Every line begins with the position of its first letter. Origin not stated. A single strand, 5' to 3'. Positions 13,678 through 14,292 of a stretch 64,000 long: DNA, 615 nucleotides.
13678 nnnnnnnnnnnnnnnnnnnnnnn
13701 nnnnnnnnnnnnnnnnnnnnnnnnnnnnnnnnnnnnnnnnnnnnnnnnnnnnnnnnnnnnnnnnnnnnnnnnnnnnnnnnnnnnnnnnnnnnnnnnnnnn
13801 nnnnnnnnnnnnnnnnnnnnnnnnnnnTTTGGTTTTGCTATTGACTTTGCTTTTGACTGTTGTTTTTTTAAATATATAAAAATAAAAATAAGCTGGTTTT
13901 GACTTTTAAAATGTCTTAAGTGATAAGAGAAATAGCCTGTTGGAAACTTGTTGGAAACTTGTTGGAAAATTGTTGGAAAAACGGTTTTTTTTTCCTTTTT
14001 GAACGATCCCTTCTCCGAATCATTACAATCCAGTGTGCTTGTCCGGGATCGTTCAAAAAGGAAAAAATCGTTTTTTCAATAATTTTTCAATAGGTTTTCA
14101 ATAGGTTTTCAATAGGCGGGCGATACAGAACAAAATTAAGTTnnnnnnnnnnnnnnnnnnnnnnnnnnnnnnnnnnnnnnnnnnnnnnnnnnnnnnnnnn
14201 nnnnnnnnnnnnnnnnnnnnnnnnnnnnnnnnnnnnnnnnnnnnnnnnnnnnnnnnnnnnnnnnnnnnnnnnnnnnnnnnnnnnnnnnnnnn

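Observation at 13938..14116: Symmetric iteron / 23-bp perfect hairpin / iteron architecture in the phage intergenic region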

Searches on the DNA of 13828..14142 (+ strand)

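Call 13: search_dna_similar(query=window:13828-14142:+, collection=phages, mode=distant, max_evalue=1)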
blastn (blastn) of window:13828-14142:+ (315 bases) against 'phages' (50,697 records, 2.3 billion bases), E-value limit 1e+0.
No match.
